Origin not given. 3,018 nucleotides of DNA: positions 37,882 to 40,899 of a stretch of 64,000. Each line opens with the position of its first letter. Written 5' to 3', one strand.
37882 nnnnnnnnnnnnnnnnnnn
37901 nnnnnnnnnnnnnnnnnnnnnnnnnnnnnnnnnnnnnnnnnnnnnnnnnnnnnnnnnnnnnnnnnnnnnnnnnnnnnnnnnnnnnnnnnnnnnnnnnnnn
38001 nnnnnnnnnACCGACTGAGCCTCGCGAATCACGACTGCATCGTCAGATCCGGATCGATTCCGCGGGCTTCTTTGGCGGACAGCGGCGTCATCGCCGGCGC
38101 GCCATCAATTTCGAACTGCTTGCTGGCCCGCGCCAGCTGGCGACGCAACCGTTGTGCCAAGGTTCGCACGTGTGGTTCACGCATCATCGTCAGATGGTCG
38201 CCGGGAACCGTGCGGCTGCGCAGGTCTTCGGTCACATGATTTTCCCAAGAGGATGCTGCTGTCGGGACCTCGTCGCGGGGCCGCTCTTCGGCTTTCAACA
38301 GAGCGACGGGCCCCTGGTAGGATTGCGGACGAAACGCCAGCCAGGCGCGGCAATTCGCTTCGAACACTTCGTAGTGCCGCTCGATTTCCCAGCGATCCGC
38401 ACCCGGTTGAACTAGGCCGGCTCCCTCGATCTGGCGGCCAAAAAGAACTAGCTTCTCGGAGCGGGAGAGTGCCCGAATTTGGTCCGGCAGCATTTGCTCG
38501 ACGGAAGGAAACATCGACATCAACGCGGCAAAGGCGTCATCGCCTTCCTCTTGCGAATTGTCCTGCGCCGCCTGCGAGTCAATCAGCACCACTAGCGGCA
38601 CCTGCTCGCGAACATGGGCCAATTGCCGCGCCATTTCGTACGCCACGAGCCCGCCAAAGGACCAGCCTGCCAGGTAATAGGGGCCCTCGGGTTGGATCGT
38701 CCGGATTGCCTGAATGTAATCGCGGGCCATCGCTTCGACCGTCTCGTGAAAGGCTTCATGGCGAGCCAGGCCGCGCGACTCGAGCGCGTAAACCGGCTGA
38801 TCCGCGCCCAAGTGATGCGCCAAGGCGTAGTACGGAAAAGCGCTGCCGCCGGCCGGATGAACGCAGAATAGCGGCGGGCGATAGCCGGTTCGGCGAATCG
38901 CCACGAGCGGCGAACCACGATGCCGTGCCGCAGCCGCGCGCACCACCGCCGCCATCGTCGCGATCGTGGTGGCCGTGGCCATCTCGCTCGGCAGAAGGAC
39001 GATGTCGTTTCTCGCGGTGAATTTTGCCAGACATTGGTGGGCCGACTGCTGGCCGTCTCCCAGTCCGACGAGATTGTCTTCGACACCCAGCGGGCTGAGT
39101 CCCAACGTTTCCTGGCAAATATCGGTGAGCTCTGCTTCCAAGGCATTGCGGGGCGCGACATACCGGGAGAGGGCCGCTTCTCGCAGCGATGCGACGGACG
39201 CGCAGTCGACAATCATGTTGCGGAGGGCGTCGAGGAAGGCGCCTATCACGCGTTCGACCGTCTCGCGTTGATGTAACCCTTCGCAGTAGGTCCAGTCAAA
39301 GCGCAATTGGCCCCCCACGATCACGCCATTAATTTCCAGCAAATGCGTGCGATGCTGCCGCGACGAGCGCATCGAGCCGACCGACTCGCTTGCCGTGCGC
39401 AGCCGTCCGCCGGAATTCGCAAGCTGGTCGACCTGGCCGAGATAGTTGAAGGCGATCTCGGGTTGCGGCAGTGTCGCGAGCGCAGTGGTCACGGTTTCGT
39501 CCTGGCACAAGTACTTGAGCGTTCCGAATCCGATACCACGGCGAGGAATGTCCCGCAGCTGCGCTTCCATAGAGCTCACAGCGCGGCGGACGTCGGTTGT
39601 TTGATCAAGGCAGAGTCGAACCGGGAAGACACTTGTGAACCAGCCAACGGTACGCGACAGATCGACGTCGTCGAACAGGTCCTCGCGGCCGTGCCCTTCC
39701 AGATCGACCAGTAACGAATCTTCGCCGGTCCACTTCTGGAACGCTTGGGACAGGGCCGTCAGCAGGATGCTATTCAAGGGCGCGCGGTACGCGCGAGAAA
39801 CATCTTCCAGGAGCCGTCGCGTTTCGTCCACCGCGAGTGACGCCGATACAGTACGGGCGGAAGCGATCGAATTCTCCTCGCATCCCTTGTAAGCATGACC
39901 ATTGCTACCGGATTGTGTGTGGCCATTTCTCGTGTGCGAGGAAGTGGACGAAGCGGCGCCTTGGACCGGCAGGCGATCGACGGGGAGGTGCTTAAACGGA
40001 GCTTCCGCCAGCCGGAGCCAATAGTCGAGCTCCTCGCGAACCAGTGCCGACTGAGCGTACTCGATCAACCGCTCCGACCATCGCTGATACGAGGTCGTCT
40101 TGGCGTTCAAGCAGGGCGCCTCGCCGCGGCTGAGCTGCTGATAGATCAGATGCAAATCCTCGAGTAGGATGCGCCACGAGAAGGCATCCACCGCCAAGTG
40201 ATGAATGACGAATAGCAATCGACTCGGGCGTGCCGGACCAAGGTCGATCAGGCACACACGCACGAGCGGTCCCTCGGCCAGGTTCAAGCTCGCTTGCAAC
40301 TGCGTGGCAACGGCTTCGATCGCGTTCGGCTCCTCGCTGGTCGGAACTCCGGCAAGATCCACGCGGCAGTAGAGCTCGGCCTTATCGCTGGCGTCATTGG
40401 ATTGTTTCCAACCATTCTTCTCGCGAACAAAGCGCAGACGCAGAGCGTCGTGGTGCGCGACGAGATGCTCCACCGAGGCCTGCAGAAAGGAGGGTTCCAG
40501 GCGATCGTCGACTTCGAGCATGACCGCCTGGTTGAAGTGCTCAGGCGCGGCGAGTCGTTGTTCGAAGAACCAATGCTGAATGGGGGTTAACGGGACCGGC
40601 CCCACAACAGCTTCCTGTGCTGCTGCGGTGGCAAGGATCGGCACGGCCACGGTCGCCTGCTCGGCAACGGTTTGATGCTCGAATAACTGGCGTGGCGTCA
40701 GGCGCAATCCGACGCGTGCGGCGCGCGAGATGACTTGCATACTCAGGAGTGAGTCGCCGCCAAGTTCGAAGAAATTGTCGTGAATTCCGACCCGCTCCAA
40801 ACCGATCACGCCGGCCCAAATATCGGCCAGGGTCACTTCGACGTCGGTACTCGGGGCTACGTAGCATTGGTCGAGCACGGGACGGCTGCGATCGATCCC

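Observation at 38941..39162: Third carrier domain of the NRPS has lost its phosphopantetheine serine (GGDS replaced by GDGQ)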

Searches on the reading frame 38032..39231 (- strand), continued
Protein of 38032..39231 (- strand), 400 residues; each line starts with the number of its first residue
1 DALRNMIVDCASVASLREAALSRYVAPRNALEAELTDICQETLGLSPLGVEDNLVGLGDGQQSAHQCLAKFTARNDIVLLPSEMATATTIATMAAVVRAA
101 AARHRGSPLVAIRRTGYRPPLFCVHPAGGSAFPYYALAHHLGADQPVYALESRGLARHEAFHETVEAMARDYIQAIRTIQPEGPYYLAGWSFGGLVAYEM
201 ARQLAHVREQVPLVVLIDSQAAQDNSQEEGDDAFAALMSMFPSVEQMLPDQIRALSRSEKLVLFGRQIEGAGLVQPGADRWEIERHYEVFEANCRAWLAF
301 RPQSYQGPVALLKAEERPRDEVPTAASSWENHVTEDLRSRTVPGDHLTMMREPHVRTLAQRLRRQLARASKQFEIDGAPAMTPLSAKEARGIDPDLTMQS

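Call 44: fold_search(model_id=the predicted structure, library=pdb)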
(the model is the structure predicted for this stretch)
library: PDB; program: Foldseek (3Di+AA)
matches with E <= 10: 1771; with E <= 0.001: 1274
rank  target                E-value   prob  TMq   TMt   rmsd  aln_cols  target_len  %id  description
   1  4zxh                  9.3e-26  1.00  0.55  0.18  12.8       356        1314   27  Crystal Structure of holo-AB3403 a four domain nonribosomal peptide synthetase from Acinetobacter Baumanii (released 2015-12-30)
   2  7dxo_A                3.0e-20  1.00  0.49  0.72   5.8       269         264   32  The mutant of bifunctional thioesterase catalyzing epimerization and cyclization (released 2022-01-26)
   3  7crn_C                1.5e-19  1.00  0.49  0.72   5.9       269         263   32  The Functional Characterization and Crystal Structure of the Bifunctional Thioesterase Catalyzing Epimerization and Cy (released 2021-08-18)
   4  7crn_A                6.0e-19  1.00  0.49  0.72   6.0       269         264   33  The Functional Characterization and Crystal Structure of the Bifunctional Thioesterase Catalyzing Epimerization and Cy (released 2021-08-18)
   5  5v41_B                9.5e-19  1.00  0.48  0.68   6.8       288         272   25  Crystal Structure of Mtb Pks13 Thioesterase domain in complex with inhibitor TAM5 (released 2017-07-05)
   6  5v3x_B                3.6e-18  1.00  0.47  0.68   7.1       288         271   26  Crystal Structure of Mtb Pks13 Thioesterase domain in complex with inhibitor TAM1 (released 2017-07-05)
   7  5v42_B                4.3e-18  1.00  0.48  0.69   7.0       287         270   26  Crystal Structure of Mtb Pks13 Thioesterase domain in complex with inhibitor TAM3 (released 2017-07-05)
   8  8q0u_B                4.8e-18  1.00  0.47  0.66   6.9       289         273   26  Identification and optimisation of novel inhibitors of the Polyketide synthetase 13 thioesterase domain with antituber (released 2023-11-22)
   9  8q0t_B                5.4e-18  1.00  0.46  0.67   7.1       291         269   26  Identification and optimisation of novel inhibitors of the Polyketide synthetase 13 thioesterase domain with antituber (released 2023-11-22)
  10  5v3x_A                5.7e-18  1.00  0.47  0.68   6.8       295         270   25  Crystal Structure of Mtb Pks13 Thioesterase domain in complex with inhibitor TAM1 (released 2017-07-05)
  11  5v3y_B                1.2e-17  1.00  0.48  0.68   7.0       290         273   26  Crystal Structure of Mtb Pks13 Thioesterase domain in complex with inhibitor TAM16 (released 2017-07-05)
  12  5v40_B                1.4e-17  1.00  0.48  0.68   6.6       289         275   24  Crystal Structure of Mtb Pks13 Thioesterase domain in complex with inhibitor TAM6 (released 2017-07-05)
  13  5v40_A                1.5e-17  1.00  0.47  0.66   7.1       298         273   26  Crystal Structure of Mtb Pks13 Thioesterase domain in complex with inhibitor TAM6 (released 2017-07-05)
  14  8q17_B                1.6e-17  1.00  0.47  0.66   7.1       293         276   26  Identification and optimisation of novel inhibitors of the Polyketide synthetase 13 thioesterase domain with antituber (released 2023-11-22)
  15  3tej_A                1.7e-17  1.00  0.48  0.59  14.4       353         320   18  Crystal structure of a domain fragment involved in peptide natural product biosynthesis (released 2012-01-18)
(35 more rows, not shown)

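Call 54: find_related_loci(query=A1, collection=genome_contigs, flank=3000)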
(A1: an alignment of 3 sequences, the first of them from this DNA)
Query A1 (400 aa) in genome_contigs; peptide patterns used: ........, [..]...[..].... (x = any residue, [..] = any of these).
600 stretches matched a pattern (row limit reached: there are more); 589 encode a relative of the query (tblastn E <= 1e-3); the best 80 are kept; 80 distinct loci.
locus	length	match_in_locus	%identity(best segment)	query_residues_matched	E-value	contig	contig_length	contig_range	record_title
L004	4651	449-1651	59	1-400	4e-150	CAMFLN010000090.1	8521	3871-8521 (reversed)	MAG: uncultured Planctomycetaceae bacterium isolate SRR12456171_bin.23_metaWRAP_v1.3_MAG genome assembly, contig: ERZ122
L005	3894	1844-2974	56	3-380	4e-131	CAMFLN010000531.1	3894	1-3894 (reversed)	MAG: uncultured Planctomycetaceae bacterium isolate SRR12456171_bin.23_metaWRAP_v1.3_MAG genome assembly, contig: ERZ122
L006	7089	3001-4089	36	24-381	3e-63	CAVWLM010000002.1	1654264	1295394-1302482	MAG: uncultured delta proteobacterium isolate MFD04434.bin.1.44 genome assembly, contig: contig_1343, whole genome shotg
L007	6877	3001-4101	38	17-378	2e-63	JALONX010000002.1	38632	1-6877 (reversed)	MAG: Chloroflexaceae bacterium isolate Prado088 scaffold_989, whole genome shotgun sequence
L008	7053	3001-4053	37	24-369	4e-62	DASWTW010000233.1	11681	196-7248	MAG TPA_asm: Herpetosiphonaceae bacterium isolate SMAG_U3586 k141_67133, whole genome shotgun sequence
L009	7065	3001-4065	38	19-371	7e-61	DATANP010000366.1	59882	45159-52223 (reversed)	MAG TPA_asm: Thermoanaerobaculia bacterium isolate SMAG_U7022 k141_105371, whole genome shotgun sequence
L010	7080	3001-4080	33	22-373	4e-58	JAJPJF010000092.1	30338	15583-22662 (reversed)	MAG: Nostocales cyanobacterium Centralia_MAG_434 k107_30961182, whole genome shotgun sequence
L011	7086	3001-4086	34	8-366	2e-56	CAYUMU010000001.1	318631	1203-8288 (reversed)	MAG TPA_asm: uncultured Pirellulales bacterium isolate SRP344714_co2_122 genome assembly, contig: NODE_48_length_318631_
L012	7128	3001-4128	33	24-372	8e-56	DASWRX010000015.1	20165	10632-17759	MAG TPA_asm: Thermoanaerobaculia bacterium isolate SMAG_U3534 k141_2783827, whole genome shotgun sequence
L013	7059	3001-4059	34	22-370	1e-55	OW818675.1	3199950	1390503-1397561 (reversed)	Candidatus Electronema halotolerans isolate LOGT-cMAG genome assembly, chromosome: 1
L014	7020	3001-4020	34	24-362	7e-56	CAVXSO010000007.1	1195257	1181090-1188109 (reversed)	MAG: uncultured proteobacterium isolate MFD01872.bin.1.329 genome assembly, contig: contig_98541, whole genome shotgun s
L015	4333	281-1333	37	24-368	1e-55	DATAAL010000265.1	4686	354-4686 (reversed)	MAG TPA_asm: Longimicrobiaceae bacterium isolate SMAG_U6671 k141_2323294, whole genome shotgun sequence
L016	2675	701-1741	35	16-362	2e-55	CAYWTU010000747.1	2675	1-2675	MAG TPA_asm: uncultured Pirellulales bacterium isolate SRP150892_co2_82 genome assembly, contig: NODE_78363_length_2675_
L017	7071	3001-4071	34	24-372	4e-55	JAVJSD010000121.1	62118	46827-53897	MAG: Pirellulaceae bacterium isolate G1-WW12-08 k141_78716, whole genome shotgun sequence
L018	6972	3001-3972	37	17-363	4e-55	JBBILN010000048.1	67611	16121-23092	MAG: bacterium isolate BQF270218_bin_21 NODE_199_length_67611_cov_25.301676, whole genome shotgun sequence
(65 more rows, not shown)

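Call 68: find_encoding_contigs(protein=P0209, flank=5000, max_places=3)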
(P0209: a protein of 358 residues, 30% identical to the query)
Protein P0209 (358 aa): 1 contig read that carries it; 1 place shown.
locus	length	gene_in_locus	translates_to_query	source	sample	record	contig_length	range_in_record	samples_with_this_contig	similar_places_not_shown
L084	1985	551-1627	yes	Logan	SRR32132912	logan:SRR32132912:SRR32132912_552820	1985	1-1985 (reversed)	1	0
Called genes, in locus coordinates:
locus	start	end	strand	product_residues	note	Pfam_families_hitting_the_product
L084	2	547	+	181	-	?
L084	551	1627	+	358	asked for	PF00561:Abhydrolase_1 (weak), PF00975:Thioesterase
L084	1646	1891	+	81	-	PF00550:PP-binding (weak)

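Call 80: find_related_loci(query=A1, collection=metagenome_contigs, flank=2500)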
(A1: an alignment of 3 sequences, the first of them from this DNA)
Query A1 (400 aa) in metagenome_contigs; peptide patterns used: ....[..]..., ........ (x = any residue, [..] = any of these).
600 stretches matched a pattern (row limit reached: there are more); 445 encode a relative of the query (tblastn E <= 1e-3); the best 80 are kept; 80 distinct loci.
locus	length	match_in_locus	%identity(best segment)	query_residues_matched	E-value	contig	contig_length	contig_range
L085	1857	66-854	49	107-370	7e-77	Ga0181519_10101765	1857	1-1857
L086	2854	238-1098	46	99-395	5e-74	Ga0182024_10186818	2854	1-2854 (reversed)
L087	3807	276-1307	37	23-374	2e-66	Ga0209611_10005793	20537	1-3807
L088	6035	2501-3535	37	16-369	2e-65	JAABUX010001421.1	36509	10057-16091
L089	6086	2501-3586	34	23-366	2e-65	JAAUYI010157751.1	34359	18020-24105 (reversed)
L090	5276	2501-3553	34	16-372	4e-65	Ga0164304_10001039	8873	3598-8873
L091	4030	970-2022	35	25-376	9e-62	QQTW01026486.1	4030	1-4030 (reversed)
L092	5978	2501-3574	34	24-368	7e-60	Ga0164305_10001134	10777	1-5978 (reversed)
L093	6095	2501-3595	34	15-378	2e-59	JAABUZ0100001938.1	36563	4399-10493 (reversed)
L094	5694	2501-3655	34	8-367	5e-59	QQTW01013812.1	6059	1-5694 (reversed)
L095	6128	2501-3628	34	5-367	2e-58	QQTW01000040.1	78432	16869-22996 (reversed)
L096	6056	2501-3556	34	24-378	3e-58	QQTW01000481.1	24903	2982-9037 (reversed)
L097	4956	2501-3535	39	24-362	2e-58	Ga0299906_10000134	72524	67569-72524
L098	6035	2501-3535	39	24-362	3e-58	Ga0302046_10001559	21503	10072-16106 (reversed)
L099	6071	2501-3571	37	25-372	2e-58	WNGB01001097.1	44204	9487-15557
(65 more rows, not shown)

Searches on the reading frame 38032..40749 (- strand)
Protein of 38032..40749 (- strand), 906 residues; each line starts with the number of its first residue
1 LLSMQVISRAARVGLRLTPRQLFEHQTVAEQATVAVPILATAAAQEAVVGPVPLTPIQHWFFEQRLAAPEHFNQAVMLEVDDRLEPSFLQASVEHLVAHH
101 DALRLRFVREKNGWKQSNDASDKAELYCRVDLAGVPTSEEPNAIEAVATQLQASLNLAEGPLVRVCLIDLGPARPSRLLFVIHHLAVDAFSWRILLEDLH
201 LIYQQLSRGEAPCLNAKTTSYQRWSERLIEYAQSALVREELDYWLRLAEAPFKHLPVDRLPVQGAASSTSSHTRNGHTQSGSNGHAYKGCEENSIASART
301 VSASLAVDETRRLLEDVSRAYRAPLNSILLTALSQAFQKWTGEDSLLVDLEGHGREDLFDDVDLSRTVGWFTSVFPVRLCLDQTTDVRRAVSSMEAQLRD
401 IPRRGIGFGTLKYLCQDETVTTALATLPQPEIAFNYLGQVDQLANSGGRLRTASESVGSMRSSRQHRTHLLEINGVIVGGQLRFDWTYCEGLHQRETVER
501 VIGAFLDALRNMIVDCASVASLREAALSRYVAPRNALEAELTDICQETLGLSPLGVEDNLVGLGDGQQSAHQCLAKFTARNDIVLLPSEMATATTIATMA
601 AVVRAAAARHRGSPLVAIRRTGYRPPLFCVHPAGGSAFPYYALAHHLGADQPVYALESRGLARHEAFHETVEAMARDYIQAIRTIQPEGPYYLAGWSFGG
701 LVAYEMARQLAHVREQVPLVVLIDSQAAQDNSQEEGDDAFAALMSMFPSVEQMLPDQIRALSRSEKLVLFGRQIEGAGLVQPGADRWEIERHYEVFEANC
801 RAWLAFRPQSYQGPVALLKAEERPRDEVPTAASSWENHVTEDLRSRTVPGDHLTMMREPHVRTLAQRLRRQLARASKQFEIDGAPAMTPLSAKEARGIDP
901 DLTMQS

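Call 12: find_homologous_proteins(query=window:38032-40749:-, max_evalue=1e-10)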
Query window:38032-40749:- (906 aa): 6538 proteins with E <= 1e-10 among 8000 candidates; the best 120 are listed.
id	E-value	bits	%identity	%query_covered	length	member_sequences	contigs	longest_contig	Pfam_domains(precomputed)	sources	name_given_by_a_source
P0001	0.0e+0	1157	60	100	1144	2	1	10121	PF00668.26,PF00550.32,PF12697.14,PF00501.35,PF13193.13,PF00975.27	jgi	-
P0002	4.6e-225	768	46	95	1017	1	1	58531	PF00668.26,PF00550.32,PF13193.13,PF00975.27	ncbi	-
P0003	9.0e-209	714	47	57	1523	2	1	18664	PF00668.26,PF00550.32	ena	-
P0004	1.0e-204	701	43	57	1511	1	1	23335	PF00668.26,PF00550.32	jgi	jgi:non-ribosomal peptide synthase protein (TIGR01720 family)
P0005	5.0e-191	655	47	57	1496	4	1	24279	PF00668.26,PF00550.32,PF13193.13,PF00975.27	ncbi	ncbi:MAG: condensation domain-containing protein [Gammaproteobacteria bacterium]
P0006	2.6e-185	637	46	58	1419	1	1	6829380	PF00668.26,PF00550.32,PF00501.35,PF13193.13,PF00561.27,PF00975.27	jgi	jgi:amino acid adenylation domain-containing protein/non-ribosomal peptide synthase protein (TIGR017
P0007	1.4e-171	591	45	57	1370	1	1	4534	PF00668.26,PF00550.32,PF00561.27,PF00975.27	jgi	jgi:non-ribosomal peptide synthase protein (TIGR01720 family)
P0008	4.8e-170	586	39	57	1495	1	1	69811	PF00668.26,PF00550.32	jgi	jgi:non-ribosomal peptide synthase protein (TIGR01720 family)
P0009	5.0e-170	586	51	57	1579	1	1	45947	PF00668.26,PF00550.32,PF00501.35,PF13193.13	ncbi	-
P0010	5.3e-169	583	49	57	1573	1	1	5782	PF00668.26,PF00550.32,PF00501.35,PF13193.13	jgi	jgi:amino acid adenylation domain-containing protein/non-ribosomal peptide synthase protein (TIGR017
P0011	6.3e-168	579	48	57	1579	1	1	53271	PF00668.26,PF00550.32,PF00501.35,PF13193.13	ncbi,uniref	ncbi:amino acid adenylation domain-containing protein [Microcoleus sp. AT8-B4]|uniref:amino acid ade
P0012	7.4e-168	579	49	57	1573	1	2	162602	PF00668.26,PF00550.32,PF00501.35,PF13193.13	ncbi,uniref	ncbi:amino acid adenylation domain-containing protein [Microcoleus sp. LAD1_D5]|uniref:amino acid ad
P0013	1.1e-167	578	46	57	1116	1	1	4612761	PF00668.26,PF00550.32,PF00501.35,PF13193.13,PF00975.27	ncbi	-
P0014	1.4e-167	578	49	57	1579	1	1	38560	PF00668.26,PF00550.32,PF00501.35,PF13193.13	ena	-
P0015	1.8e-167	578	49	57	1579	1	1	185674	PF00668.26,PF00550.32,PF00501.35,PF13193.13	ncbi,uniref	ncbi:amino acid adenylation domain-containing protein [Microcoleus sp. AT9_A2]|uniref:amino acid ade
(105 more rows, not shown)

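Call 13: search_solved_structures(query=window:38032-40749:-, max_evalue=0.001)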
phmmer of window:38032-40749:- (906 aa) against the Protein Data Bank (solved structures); distinct sequences matched with E-value up to 0.001: 78 (the best 60 are shown).
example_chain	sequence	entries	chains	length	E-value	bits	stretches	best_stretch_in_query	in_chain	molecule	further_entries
9lcp_A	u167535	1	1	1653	1e-110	374.8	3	1-259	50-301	PvdL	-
9lco_A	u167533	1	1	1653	1.1e-110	374.8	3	1-259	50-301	PvdL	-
9lcq_A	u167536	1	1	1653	1.2e-110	374.6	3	1-259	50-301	PvdL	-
9up2_A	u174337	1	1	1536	4e-97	329.9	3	293-517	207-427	PvdL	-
9rde_A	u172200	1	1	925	5.7e-83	283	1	42-519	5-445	Bacitracin synthase 3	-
9bfg_A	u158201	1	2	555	4.1e-79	270.3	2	3-251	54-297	Tyrocidine synthase 1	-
9bfd_A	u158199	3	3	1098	1.2e-78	268.7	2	3-251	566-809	Tyrocidine synthase 1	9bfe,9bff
5isw_A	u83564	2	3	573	2.6e-78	267.7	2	295-518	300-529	Gramicidin S synthase 1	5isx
2xhg_A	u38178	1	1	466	7.3e-74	252.9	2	45-252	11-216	TYROCIDINE SYNTHETASE A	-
6ta8_A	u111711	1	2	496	5.8e-73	249.9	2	298-517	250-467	Tyrocidine synthase 2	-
4zxh_A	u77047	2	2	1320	8.1e-43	150.2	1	528-868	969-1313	ABBFA_003403 | Tyrocidine synthetase 3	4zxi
7crn_A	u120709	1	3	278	7.2e-33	117.3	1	615-864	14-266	Non-ribosomal peptide synthetase 4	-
7dxo_A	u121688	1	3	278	1.9e-32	115.9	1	615-864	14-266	Non-ribosomal peptide synthetase 4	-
6ojc_A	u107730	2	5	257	4.7e-21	78.2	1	626-727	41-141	NocB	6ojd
5ja1_A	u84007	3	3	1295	7.1e-19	71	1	542-734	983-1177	Enterobactin synthase component F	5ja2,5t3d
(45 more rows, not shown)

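Call 23: find_encoding_contigs(protein=P0001, flank=10000, max_places=3)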
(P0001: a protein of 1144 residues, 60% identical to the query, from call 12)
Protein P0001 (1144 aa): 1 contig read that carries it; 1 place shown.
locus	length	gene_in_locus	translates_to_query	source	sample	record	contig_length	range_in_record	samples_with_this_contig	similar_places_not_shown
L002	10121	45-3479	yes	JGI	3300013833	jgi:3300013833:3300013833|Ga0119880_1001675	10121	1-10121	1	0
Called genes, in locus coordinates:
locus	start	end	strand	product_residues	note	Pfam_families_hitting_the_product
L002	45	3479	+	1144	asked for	PF00501:AMP-binding, PF13193:AMP-binding_C, PF00550:PP-binding, PF00668:Condensation, PF00975:Thioesterase, PF12697:Abhydrolase_6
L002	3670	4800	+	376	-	PF12704:MacB_PCD, PF02687:FtsX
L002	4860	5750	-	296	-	-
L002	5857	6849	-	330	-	-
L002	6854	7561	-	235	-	PF00005:ABC_tran, PF02463:SMC_N (faint), PF13304:AAA_21 (faint)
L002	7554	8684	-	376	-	PF12704:MacB_PCD, PF02687:FtsX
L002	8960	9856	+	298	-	PF07963:N_methyl (weak), PF07596:SBP_bac_10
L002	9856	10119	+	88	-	?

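Call 24: find_encoding_contigs(protein=P0002, flank=10000, max_places=3)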
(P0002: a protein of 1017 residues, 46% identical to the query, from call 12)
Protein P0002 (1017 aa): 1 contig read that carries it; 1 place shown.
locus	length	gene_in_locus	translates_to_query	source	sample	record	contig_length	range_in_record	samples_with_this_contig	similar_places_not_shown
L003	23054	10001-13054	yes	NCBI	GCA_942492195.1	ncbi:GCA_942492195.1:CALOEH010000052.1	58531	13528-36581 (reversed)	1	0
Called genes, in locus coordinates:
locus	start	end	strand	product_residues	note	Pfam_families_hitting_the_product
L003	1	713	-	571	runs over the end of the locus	PF07643:DUF1598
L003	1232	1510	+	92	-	-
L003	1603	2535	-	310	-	PF00149:Metallophos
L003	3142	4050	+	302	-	PF00698:Acyl_transf_1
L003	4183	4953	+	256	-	PF00106:adh_short, PF08659:KR, PF23441:SDR (weak), PF01370:Epimerase (weak), PF13561:adh_short_C2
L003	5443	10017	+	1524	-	PF00501:AMP-binding, PF23024:AMP-dom_DIP2-like, PF00550:PP-binding, PF00668:Condensation, PF00501:AMP-binding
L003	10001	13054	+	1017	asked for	PF13193:AMP-binding_C, PF00550:PP-binding, PF00668:Condensation, PF00975:Thioesterase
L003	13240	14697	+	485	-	PF00067:p450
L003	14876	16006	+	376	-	PF12704:MacB_PCD, PF02687:FtsX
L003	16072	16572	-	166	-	PF08899:DUF1844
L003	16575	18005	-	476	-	-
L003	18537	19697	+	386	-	PF22842:Pel9A-like_beta_helix (faint)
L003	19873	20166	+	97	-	PF02776:TPP_enzyme_N (weak)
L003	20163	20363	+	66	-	-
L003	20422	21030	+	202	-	PF02775:TPP_enzyme_C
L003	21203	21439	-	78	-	PF20371:DUF6666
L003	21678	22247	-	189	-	-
